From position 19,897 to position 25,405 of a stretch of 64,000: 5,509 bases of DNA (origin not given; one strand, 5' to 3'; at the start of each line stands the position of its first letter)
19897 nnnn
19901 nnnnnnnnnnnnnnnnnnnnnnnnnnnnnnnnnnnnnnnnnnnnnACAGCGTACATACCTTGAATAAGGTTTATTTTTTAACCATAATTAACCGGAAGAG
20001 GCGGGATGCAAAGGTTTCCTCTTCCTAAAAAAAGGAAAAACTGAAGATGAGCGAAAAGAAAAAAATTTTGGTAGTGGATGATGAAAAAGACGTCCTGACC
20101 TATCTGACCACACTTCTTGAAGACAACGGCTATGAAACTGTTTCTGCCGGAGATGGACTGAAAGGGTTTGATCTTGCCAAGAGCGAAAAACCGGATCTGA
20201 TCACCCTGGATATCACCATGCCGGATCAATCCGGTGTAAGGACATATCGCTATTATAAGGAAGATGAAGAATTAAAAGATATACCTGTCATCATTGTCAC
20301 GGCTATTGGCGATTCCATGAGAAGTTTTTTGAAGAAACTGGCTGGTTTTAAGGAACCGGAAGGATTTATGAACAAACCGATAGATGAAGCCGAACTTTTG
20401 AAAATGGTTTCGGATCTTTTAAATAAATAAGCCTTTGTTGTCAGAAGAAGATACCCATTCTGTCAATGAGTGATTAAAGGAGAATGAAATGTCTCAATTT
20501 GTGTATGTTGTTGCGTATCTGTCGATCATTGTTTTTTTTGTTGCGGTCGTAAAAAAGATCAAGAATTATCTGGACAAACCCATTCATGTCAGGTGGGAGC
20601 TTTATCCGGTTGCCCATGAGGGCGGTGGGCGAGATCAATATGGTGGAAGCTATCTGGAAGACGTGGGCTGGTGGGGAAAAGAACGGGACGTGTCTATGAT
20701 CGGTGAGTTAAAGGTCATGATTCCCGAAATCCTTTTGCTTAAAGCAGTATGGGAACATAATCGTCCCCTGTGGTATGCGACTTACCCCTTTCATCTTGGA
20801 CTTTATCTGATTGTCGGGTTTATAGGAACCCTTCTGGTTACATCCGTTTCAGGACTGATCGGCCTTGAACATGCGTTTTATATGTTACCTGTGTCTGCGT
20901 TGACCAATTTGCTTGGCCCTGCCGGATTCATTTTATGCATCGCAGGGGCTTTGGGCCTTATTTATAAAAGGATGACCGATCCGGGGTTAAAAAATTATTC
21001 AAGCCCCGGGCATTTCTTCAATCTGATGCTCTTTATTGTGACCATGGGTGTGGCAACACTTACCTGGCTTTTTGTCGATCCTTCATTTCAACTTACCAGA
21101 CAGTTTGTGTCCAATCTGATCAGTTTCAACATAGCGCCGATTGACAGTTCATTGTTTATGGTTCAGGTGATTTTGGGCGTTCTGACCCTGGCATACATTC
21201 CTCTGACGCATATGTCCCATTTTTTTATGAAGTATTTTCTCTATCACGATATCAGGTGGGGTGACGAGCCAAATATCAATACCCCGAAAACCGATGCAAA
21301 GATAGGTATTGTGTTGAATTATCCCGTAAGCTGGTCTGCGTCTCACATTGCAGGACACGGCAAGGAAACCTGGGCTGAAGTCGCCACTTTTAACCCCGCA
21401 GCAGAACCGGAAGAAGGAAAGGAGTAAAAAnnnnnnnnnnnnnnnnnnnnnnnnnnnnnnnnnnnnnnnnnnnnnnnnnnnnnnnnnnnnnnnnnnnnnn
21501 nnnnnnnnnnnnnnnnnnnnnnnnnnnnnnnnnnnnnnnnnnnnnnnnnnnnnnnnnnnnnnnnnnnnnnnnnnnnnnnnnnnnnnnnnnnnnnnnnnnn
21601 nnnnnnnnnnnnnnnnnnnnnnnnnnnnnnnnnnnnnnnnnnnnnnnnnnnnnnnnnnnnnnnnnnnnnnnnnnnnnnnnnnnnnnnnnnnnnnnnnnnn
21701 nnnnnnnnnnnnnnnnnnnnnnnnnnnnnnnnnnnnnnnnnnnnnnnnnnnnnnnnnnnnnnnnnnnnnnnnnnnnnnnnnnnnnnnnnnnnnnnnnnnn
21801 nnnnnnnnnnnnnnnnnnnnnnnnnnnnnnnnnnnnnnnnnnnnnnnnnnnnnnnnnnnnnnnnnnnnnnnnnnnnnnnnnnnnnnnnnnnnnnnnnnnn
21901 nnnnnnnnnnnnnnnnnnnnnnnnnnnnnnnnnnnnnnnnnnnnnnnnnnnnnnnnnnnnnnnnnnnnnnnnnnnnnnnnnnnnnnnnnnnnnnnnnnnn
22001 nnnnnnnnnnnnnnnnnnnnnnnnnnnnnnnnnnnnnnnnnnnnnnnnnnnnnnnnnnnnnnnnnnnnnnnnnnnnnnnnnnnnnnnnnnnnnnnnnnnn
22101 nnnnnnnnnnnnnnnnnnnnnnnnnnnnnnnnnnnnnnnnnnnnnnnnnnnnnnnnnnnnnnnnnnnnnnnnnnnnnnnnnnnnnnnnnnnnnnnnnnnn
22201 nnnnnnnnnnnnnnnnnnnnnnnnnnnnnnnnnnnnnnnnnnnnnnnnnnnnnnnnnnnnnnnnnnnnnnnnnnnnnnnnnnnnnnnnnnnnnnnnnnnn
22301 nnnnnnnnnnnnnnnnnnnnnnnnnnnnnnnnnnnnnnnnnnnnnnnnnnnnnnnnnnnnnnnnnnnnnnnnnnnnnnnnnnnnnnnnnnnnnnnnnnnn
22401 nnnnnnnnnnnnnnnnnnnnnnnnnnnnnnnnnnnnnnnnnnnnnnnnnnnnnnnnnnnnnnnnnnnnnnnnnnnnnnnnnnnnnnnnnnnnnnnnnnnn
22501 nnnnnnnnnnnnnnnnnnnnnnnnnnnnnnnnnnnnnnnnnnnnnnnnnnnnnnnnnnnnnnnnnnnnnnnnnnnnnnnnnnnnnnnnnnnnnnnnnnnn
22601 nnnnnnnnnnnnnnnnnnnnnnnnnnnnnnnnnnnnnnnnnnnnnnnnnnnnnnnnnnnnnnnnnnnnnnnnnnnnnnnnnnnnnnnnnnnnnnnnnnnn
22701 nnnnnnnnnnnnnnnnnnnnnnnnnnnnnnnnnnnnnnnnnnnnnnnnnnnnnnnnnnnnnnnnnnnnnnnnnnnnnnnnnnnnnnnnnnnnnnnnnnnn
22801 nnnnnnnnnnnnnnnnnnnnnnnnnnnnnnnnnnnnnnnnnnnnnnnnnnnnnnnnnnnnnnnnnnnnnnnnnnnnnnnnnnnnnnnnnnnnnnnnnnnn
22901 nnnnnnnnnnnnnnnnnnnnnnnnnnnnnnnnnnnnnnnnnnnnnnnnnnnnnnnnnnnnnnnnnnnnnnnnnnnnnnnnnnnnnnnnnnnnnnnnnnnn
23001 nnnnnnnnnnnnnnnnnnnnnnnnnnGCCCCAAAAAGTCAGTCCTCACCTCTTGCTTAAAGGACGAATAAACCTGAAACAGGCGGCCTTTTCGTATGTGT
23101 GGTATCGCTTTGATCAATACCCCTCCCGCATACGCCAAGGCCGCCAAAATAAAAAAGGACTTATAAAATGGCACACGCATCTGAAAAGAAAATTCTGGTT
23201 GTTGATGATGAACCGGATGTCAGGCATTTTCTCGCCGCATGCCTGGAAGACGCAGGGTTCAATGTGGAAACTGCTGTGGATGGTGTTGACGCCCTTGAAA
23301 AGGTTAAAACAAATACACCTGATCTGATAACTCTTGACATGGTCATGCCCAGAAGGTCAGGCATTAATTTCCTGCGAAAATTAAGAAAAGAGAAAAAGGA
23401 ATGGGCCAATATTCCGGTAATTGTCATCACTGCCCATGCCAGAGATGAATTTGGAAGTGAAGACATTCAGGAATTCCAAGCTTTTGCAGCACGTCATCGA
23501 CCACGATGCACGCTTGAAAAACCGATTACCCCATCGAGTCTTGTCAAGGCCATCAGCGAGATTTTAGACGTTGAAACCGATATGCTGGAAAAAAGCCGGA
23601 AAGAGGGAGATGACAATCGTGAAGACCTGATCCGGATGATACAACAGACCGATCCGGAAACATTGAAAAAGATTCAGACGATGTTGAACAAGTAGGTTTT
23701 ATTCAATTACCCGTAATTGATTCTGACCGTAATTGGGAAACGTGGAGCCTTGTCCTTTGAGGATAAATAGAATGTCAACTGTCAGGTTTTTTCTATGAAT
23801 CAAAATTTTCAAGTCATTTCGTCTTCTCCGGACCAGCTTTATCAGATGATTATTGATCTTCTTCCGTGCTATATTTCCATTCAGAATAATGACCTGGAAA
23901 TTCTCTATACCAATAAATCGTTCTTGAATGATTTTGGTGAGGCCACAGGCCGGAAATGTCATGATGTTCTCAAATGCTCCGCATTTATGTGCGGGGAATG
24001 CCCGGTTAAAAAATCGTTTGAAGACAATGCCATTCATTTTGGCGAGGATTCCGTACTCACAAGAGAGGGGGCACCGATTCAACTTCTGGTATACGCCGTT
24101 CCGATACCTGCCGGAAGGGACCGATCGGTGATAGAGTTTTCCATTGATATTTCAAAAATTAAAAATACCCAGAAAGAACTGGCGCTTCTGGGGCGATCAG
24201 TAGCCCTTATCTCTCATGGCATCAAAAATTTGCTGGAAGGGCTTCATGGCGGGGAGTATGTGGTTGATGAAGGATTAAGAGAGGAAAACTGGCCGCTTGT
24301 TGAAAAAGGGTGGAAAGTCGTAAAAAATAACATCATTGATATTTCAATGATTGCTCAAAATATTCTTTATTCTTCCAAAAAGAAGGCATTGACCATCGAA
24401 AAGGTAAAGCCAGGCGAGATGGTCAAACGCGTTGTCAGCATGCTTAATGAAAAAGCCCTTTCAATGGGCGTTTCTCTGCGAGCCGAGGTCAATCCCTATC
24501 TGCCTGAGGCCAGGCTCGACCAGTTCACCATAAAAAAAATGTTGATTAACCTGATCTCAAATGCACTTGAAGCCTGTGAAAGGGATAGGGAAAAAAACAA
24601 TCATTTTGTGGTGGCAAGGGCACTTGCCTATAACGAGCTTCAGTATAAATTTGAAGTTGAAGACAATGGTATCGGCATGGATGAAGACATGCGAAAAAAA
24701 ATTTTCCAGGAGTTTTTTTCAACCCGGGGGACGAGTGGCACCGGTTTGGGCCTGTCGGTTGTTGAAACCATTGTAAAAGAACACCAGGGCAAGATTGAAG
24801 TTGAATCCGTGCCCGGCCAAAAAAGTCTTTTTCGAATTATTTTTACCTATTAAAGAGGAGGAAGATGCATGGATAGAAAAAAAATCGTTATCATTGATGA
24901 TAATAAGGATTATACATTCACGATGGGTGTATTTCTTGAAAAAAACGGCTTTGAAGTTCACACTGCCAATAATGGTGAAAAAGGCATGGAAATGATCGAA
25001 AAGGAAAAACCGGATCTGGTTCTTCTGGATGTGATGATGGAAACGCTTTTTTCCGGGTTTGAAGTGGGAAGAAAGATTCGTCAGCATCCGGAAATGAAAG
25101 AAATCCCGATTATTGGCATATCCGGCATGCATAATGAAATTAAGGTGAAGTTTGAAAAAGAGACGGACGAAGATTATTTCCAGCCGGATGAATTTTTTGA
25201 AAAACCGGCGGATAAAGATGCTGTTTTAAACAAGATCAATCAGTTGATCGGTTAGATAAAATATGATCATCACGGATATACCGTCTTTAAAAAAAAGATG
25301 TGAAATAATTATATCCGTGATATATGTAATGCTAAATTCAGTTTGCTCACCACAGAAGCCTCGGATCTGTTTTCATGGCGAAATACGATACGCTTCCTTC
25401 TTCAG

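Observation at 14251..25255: An 11-kb signalling island built around a DsrMK-like module and placed directly upstream of rnfCDGEAB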

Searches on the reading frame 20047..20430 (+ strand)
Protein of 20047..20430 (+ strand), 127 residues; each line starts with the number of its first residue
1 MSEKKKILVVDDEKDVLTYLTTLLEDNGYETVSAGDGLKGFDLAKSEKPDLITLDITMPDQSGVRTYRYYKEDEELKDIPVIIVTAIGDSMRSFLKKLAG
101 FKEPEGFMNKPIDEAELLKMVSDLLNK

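Call 3: search_protein_families(library=pfam, proteins=[window:20047-20430:+], max_evalue=0.01)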
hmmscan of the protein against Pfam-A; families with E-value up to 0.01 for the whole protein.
window:20047-20430:+ (127 aa): 1 family
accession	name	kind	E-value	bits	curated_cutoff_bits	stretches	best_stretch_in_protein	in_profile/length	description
PF00072.30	Response_reg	-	2e-21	76.7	30.2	1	7-121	1-110/111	Response regulator receiver domain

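Call 19: search_protein_families(library=ncbifam, proteins=[window:20047-20430:+], max_evalue=0.01)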
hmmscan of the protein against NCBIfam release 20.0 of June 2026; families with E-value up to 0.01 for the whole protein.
window:20047-20430:+ (127 aa): 90 families (the best 25 are shown)
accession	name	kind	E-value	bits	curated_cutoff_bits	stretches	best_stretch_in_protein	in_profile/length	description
NF045717.1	DVU0259_DivK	exception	3.7e-33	114.2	160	1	4-125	2-116/117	DVU0259 family response regulator domain-containing protein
NF007135.0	PRK09581.1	equivalog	2.1e-19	69.7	474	1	6-124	4-119/457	PleD family two-component system response regulator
TIGR02154.1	PhoB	equivalog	1.1e-17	64.1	296.2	1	4-122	2-117/226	phosphate regulon transcriptional regulator PhoB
NF008318.0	PRK11107.1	equivalog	1.6e-16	59.6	890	1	6-123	669-783/920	two-component sensor histidine kinase BarA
NF047793.1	ResRegPgtA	equivalog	1.3e-15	57.2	650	1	2-125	3-121/414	two-component system response regulator PgtA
NF040534.1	resp_reg_YycF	equivalog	1.3e-15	57.2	340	1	5-121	1-111/231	response regulator YycF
NF045944.1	ResRegRpaBCyano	equivalog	2.9e-15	56.3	330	1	8-125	1-112/229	response regulator transcription factor RpaB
NF040689.1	MtrAB_MtrA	equivalog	7.5e-15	54.9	300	1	7-121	1-109/219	MtrAB system response regulator MtrA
NF008199.0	PRK10955.1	equivalog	4.9e-14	52.8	341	1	5-125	2-115/232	envelope stress response regulator transcription factor CpxR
NF007346.1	PRK09836.1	equivalog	5.9e-14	52.4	420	1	6-126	2-117/227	copper/silver response regulator transcription factor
NF041733.1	resp_reg_CseB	equivalog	1.1e-13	51.1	350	1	6-124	2-114/228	two-component system response regulator CseB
NF045505.1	RR_RssB_Pseudo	equivalog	2e-13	50.2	700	1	4-98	5-96/394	two-component system response regulator RssB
NF008469.0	PRK11361.1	equivalog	2.2e-13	49.7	714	1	1-93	1-91/461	acetoacetate metabolism transcriptional regulator AtoC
NF007005.1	PRK09468.1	equivalog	3.1e-13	49.7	331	1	3-125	2-119/237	osmolarity response regulator transcription factor OmpR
NF007546.0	PRK10161.1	equivalog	1.6e-12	47.5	471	1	5-119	3-114/229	phosphate response regulator transcription factor PhoB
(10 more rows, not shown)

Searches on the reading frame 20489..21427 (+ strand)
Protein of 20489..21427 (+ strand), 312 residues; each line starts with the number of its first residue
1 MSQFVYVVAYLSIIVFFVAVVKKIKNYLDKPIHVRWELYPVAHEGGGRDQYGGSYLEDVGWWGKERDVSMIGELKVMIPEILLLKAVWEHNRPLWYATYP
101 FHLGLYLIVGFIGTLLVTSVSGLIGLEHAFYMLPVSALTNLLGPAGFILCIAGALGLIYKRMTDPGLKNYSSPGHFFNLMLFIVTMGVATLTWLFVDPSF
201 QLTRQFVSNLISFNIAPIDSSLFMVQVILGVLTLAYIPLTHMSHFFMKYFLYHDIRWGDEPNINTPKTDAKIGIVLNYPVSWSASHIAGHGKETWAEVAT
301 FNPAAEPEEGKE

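Call 3: search_protein_families(library=pfam, proteins=[window:20489-21427:+], max_evalue=0.01)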
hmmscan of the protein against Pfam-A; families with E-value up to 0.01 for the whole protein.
window:20489-21427:+ (312 aa): 1 family
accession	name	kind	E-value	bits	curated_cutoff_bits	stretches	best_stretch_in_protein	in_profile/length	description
PF02665.19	Nitrate_red_gam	-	2.2e-06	27.9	22.9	1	91-252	41-206/217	Nitrate reductase gamma subunit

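Call 19: search_protein_families(library=ncbifam, proteins=[window:20489-21427:+], max_evalue=0.01)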
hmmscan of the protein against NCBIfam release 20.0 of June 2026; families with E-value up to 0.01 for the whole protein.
window:20489-21427:+ (312 aa): 0 families

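Call 31: search_solved_structures(query=window:20489-21427:+, max_evalue=1, show_alignments=1)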
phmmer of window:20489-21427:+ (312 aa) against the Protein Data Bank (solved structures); distinct sequences matched with E-value up to 1: 0.

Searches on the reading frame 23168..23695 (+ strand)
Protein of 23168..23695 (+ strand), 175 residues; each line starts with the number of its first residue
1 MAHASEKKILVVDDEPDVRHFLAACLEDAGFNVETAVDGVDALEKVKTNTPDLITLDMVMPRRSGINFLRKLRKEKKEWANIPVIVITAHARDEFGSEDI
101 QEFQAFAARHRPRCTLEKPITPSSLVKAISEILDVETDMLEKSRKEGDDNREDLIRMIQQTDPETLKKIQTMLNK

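Call 3: search_protein_families(library=pfam, proteins=[window:23168-23695:+], max_evalue=0.01)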
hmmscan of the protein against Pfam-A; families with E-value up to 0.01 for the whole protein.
window:23168-23695:+ (175 aa): 2 families
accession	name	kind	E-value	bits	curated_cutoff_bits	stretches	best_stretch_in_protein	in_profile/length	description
PF00072.30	Response_reg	-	4.5e-25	88.4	30.2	1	9-129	1-110/111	Response regulator receiver domain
PF02310.24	B12-binding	-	0.0025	18.1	32.1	0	22-86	20-86/121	B12 binding domain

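Call 19: search_protein_families(library=ncbifam, proteins=[window:23168-23695:+], max_evalue=0.01)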
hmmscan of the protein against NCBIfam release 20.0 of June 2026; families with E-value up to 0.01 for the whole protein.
window:23168-23695:+ (175 aa): 95 families (the best 25 are shown)
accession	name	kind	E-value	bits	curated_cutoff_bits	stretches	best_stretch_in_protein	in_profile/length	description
NF045717.1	DVU0259_DivK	exception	4.5e-25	88.1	160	1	6-95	2-90/117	DVU0259 family response regulator domain-containing protein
TIGR02154.1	PhoB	equivalog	6.9e-21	74.6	296.2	1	6-94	2-89/226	phosphate regulon transcriptional regulator PhoB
NF045944.1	ResRegRpaBCyano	equivalog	1e-19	70.8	330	1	10-135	1-114/229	response regulator transcription factor RpaB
NF007969.0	PRK10693.1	equivalog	8.3e-18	64.5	329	1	5-90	6-88/337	two-component system response regulator RssB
NF040534.1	resp_reg_YycF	equivalog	1.1e-17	64.2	340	1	7-91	1-81/231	response regulator YycF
NF008099.0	PRK10841.1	equivalog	6.1e-17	60.7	920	1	6-93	824-908/949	two-component system sensor histidine kinase RcsC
NF008469.0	PRK11361.1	equivalog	1.7e-16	60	714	1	5-100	3-95/461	acetoacetate metabolism transcriptional regulator AtoC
NF051870.1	NAssimRespRegNtrX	equivalog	2.4e-16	59.7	600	1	8-132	3-118/452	nitrogen assimilation response regulator NtrX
NF047793.1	ResRegPgtA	equivalog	9.8e-16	57.6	650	1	5-156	4-144/414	two-component system response regulator PgtA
NF053854.1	RespRegPhoBBctds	equivalog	1e-15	57.7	270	1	9-93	1-83/225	two-component system response regulator PhoB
NF007135.0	PRK09581.1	equivalog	1.2e-15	57.3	474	1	8-91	4-86/457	PleD family two-component system response regulator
NF040689.1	MtrAB_MtrA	equivalog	1.6e-15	57.1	300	1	9-91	1-79/219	MtrAB system response regulator MtrA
NF041733.1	resp_reg_CseB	equivalog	2e-15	56.8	350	1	8-91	2-81/228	two-component system response regulator CseB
NF045505.1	RR_RssB_Pseudo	equivalog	2.9e-15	56.2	700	1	4-90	3-86/394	two-component system response regulator RssB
NF008199.0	PRK10955.1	equivalog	4.6e-15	56.2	341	1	7-92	2-82/232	envelope stress response regulator transcription factor CpxR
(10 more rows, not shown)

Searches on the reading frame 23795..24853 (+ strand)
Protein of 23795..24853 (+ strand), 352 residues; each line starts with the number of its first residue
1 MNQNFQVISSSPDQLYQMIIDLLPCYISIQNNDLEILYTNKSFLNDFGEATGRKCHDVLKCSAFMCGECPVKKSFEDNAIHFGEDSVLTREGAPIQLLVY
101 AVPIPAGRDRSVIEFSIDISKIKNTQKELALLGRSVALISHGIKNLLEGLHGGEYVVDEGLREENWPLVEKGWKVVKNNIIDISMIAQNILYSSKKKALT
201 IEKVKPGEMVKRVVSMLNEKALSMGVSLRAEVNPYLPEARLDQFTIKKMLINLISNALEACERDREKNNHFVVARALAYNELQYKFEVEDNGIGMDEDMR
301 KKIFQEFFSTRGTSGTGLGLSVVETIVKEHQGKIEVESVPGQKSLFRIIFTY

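Call 3: search_protein_families(library=pfam, proteins=[window:23795-24853:+], max_evalue=0.01)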
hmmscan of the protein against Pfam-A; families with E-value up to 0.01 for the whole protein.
window:23795-24853:+ (352 aa): 4 families
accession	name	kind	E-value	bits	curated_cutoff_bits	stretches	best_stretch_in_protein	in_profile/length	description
PF02518.31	HATPase_c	-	1.7e-21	77.1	26.4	1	242-349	2-106/111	Histidine kinase-, DNA gyrase B-, and HSP90-like ATPase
PF08448.16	PAS_4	-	2.8e-06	28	23.1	1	21-120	2-106/110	PAS fold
PF13426.13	PAS_9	-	1e-05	26.2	27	1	26-120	3-102/103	PAS domain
PF14501.12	HATPase_c_5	-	0.00026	21.3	22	1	243-338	3-90/102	GHKL domain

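Call 19: search_protein_families(library=ncbifam, proteins=[window:23795-24853:+], max_evalue=0.01)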
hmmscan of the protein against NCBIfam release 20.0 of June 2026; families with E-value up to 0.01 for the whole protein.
window:23795-24853:+ (352 aa): 81 families (the best 25 are shown)
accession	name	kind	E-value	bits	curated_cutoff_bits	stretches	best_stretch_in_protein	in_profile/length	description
NF008468.0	PRK11360.1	equivalog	4e-37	127.9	646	1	125-350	389-606/616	two-component system sensor histidine kinase AtoS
NF046044.1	PnpS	equivalog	1.1e-26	93.8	400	1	16-350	57-389/390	two-component system histidine kinase PnpS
NF007688.0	PRK10364.1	equivalog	1e-24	87.1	479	1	126-349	234-448/460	two-component system sensor histidine kinase ZraS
NF010411.0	PRK13837.1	equivalog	1.6e-24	86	647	1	186-349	502-672/828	two-component system VirA-like sensor kinase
NF047497.1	HK_LIC_12097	equivalog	1.6e-23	83.1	500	1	36-350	41-364/367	LIC_12097 family sensor histidine kinase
NF047874.1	MASE3_PAS_HK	subfamily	9.4e-22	77.5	560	2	178-350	458-623/655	MASE3 domain-containing sensor histidine kinase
TIGR02956.1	TMAO_torS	equivalog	3.5e-21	75.1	676.5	1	177-348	516-678/967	TMAO reductase system sensor histidine kinase/response regulator TorS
NF052574.1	HisKinEspCMyxo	equivalog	4.9e-20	71.3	1200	1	238-349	528-634/785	serine histidine kinase EspC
NF008293.1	PRK11073.1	equivalog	5e-20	72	240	1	136-344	134-340/349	nitrogen regulation protein NR(II)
NF047466.1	hybrid_RR_LvrB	exception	5.1e-20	72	500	1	133-346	153-370/377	hybrid histidine kinase/response regulator LvrB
NF006800.0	PRK09303.1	equivalog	8.4e-20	71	342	1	164-347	187-372/383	histidine kinase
NF010076.0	PRK13557.1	subfamily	1.7e-19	69.7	631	1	124-350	156-392/540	histidine kinase famiy protein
NF040691.1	MtrAB_MtrB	equivalog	2.4e-19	69.7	450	1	197-348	339-488/507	MtrAB system histidine kinase MtrB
TIGR02966.1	phoR_proteo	equivalog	1.3e-18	67.2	334.2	1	20-350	12-333/333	phosphate regulon sensor histidine kinase PhoR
NF038297.2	hybrid_HK_HrmK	equivalog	1.8e-18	66.5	725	1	178-350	291-455/607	hybrid histidine kinase/response regulator HrmK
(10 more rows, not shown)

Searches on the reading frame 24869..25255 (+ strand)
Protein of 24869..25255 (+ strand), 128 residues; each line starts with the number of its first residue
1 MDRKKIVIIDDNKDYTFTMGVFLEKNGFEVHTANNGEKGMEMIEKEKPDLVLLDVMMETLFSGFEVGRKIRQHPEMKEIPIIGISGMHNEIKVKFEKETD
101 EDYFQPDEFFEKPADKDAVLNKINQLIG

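Call 4: search_protein_families(library=pfam, proteins=[window:24869-25255:+], max_evalue=0.01)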
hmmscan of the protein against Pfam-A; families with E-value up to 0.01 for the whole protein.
window:24869-25255:+ (128 aa): 3 families
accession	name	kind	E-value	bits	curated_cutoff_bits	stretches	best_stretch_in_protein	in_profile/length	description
PF00072.30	Response_reg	-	4.4e-19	69.1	30.2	1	6-123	1-110/111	Response regulator receiver domain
PF23198.2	PDE8A_N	-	0.0001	22.7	29.6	1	24-85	31-92/147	PDE8A-like, N-terminal domain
PF02310.24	B12-binding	-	0.0075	16.5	32.1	1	22-82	23-85/121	B12 binding domain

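Call 63: search_protein_families(library=ncbifam, proteins=[window:24869-25255:+], max_evalue=1e-15)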
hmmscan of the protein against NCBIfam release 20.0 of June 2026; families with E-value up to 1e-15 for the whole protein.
window:24869-25255:+ (128 aa): 5 families
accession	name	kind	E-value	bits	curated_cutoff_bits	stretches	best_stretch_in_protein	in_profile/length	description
NF045717.1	DVU0259_DivK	exception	1e-19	70.8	160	1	3-127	2-116/117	DVU0259 family response regulator domain-containing protein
NF040534.1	resp_reg_YycF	equivalog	2.8e-17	62.8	340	1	4-99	1-92/231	response regulator YycF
NF007135.0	PRK09581.1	equivalog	4.9e-17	61.9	474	1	5-125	4-118/457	PleD family two-component system response regulator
NF053854.1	RespRegPhoBBctds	equivalog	1.4e-16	60.5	270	1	6-90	1-83/225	two-component system response regulator PhoB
TIGR02154.1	PhoB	equivalog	1.5e-16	60.4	296.2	1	4-91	3-89/226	phosphate regulon transcriptional regulator PhoB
